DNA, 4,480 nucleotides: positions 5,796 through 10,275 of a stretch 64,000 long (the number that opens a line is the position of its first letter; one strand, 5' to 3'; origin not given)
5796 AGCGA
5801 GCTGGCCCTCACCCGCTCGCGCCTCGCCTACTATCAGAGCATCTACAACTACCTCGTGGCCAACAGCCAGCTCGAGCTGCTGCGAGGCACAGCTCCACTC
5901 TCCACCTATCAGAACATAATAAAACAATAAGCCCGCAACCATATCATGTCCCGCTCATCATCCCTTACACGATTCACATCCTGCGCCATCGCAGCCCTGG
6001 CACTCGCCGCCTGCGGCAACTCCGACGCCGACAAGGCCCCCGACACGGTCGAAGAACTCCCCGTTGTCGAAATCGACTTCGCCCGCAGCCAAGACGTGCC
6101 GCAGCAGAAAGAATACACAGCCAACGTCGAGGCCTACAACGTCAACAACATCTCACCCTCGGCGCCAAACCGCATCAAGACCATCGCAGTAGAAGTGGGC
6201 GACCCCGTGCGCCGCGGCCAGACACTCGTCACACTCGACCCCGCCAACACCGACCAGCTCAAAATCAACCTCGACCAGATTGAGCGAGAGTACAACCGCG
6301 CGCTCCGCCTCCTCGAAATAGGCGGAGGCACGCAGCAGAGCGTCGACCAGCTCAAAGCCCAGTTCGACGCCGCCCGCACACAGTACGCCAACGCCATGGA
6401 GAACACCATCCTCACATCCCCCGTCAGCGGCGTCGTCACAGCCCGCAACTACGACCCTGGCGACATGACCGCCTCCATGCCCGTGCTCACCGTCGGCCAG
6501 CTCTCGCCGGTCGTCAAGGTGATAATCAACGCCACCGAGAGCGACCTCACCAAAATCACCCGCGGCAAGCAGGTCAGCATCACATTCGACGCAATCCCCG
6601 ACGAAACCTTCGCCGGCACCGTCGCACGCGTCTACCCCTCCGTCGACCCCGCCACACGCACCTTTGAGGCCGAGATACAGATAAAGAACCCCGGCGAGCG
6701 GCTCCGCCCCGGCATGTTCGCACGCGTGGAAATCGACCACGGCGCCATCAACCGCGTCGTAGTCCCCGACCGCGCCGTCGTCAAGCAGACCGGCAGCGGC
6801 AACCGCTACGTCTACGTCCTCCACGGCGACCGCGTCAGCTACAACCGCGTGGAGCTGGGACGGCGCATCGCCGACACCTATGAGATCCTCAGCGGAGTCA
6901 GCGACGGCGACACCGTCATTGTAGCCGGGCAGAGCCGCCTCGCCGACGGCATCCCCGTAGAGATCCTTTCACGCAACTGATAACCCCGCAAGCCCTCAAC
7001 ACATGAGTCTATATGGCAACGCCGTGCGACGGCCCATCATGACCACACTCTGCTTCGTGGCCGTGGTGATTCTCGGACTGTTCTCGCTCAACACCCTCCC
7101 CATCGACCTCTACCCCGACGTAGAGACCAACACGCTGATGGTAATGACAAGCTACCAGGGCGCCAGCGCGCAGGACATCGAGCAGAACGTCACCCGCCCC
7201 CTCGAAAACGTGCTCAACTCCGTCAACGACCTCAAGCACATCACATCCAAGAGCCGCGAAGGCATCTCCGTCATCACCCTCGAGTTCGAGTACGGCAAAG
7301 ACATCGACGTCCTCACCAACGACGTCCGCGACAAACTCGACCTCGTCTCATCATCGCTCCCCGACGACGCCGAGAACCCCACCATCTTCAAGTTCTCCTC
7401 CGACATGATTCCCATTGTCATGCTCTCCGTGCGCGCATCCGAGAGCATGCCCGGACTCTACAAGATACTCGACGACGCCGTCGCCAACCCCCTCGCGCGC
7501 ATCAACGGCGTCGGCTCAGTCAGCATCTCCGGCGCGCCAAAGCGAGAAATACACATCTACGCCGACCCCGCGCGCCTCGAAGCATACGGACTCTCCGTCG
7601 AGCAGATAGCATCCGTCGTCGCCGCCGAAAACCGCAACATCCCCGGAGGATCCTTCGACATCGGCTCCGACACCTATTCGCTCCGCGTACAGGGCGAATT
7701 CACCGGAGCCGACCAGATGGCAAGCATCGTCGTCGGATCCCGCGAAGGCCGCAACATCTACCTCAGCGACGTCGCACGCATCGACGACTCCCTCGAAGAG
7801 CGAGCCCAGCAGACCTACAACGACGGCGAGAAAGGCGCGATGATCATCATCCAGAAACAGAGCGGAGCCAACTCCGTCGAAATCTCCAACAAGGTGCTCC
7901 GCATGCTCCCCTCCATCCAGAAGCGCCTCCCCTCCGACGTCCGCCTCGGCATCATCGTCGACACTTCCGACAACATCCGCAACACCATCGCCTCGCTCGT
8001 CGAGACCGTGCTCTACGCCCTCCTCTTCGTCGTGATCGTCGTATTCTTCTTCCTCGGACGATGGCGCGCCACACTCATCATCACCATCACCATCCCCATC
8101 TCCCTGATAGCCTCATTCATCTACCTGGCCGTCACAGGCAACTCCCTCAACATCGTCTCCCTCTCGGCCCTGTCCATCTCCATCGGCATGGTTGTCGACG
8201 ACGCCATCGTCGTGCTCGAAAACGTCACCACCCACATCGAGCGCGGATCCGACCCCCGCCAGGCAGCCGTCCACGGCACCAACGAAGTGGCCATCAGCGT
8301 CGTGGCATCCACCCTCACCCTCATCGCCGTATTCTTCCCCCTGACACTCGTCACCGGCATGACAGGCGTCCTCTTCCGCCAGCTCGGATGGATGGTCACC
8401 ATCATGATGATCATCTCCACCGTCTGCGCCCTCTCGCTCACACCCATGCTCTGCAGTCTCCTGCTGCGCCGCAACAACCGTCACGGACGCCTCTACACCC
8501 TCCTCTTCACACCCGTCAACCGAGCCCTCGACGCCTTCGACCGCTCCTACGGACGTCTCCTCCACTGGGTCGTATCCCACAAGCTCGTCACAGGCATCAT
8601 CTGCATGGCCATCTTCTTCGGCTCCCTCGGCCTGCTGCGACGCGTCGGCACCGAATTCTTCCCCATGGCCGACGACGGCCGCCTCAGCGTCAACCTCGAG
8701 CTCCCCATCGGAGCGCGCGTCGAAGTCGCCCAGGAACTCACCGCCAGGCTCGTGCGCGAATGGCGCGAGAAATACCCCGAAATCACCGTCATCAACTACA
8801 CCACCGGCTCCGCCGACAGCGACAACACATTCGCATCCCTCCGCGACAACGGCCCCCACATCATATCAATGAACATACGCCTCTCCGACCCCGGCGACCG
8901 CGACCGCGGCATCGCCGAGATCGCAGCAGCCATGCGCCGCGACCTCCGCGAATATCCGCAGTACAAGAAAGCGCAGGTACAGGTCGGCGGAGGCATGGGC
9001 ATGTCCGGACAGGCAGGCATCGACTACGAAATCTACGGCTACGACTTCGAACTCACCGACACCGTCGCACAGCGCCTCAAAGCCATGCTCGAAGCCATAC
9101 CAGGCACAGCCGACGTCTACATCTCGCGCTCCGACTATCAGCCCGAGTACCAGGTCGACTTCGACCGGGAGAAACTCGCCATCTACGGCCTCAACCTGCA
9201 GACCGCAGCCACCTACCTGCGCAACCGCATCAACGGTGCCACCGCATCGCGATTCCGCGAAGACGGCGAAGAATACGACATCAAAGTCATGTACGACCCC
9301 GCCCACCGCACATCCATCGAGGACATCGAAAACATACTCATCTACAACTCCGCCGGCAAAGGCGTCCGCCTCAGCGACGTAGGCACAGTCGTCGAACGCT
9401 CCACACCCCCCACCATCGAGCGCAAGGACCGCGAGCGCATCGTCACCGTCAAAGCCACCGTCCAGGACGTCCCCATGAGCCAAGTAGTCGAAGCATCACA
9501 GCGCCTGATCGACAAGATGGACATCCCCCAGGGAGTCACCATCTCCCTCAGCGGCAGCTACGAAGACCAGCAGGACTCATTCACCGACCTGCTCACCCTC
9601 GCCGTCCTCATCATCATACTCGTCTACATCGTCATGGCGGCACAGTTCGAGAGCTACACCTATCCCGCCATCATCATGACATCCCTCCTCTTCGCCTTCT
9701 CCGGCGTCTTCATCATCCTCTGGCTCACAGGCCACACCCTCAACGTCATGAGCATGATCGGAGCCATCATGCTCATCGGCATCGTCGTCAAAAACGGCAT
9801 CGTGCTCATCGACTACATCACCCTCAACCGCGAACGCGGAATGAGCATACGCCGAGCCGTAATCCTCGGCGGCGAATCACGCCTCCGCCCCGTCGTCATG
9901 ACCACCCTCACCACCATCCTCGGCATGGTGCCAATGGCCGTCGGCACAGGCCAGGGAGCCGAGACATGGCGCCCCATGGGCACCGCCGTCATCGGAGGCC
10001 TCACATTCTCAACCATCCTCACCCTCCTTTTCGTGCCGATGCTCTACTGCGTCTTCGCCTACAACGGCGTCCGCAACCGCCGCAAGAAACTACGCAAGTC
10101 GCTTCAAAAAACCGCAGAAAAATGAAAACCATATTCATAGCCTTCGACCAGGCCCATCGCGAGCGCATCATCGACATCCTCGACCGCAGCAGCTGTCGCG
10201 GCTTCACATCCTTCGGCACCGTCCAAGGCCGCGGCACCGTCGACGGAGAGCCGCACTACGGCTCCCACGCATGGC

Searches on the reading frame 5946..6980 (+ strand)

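Call 14: search_protein_families(library=pfam, proteins=[window:5946-6980:+], max_evalue=0.001)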
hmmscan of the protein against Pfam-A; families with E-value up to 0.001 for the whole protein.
window:5946-6980:+ (344 aa): 3 families
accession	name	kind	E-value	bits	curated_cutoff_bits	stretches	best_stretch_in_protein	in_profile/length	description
PF16576.10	HlyD_D23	-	7.4e-30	104.3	30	1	64-259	17-214/214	Barrel-sandwich domain of CusB or HlyD membrane-fusion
PF13437.12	HlyD_3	-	1.6e-16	61.4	22.2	1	156-256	2-106/106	HlyD family secretion protein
PF13533.13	Biotin_lipoyl_2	-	5.7e-07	29.7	29.8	1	68-98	2-32/32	Biotin-lipoyl like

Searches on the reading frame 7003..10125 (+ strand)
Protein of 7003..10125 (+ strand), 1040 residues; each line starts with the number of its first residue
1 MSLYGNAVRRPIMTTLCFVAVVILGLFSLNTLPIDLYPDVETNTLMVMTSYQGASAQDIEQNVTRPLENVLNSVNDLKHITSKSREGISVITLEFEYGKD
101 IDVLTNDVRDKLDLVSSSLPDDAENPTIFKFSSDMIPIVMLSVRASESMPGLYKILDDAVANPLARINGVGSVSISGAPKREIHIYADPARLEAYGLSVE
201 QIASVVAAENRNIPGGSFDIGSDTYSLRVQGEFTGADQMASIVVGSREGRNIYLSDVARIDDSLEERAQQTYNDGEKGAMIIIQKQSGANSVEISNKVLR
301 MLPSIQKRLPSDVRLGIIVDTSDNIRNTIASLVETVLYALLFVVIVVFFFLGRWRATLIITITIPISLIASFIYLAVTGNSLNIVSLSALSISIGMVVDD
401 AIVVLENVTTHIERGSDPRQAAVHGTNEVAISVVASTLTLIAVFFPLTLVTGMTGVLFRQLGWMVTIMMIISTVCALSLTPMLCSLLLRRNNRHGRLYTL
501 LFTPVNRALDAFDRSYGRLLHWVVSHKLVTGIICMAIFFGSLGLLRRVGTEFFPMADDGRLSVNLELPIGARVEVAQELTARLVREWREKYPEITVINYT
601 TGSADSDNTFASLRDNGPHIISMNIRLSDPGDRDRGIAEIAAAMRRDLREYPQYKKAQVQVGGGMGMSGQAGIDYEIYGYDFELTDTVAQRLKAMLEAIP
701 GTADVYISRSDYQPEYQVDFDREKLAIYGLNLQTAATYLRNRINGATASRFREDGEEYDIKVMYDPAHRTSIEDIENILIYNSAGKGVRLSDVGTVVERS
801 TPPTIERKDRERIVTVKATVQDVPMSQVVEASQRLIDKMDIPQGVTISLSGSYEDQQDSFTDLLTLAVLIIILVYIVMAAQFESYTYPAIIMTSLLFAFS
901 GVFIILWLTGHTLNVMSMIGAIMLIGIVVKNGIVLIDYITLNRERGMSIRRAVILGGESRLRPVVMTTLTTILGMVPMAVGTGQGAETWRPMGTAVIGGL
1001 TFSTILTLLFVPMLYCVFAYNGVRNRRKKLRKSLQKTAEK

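Call 14: search_protein_families(library=pfam, proteins=[window:7003-10125:+], max_evalue=0.001)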
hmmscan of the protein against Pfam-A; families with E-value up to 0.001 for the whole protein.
window:7003-10125:+ (1040 aa): 2 families
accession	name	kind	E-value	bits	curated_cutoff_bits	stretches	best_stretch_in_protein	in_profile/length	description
PF00873.25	ACR_tran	-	1.2e-263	877.8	28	1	7-1018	5-1020/1021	AcrB/AcrD/AcrF family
PF03176.21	MMPL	-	3.6e-14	52.9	20.5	2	814-1030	92-314/333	MMPL family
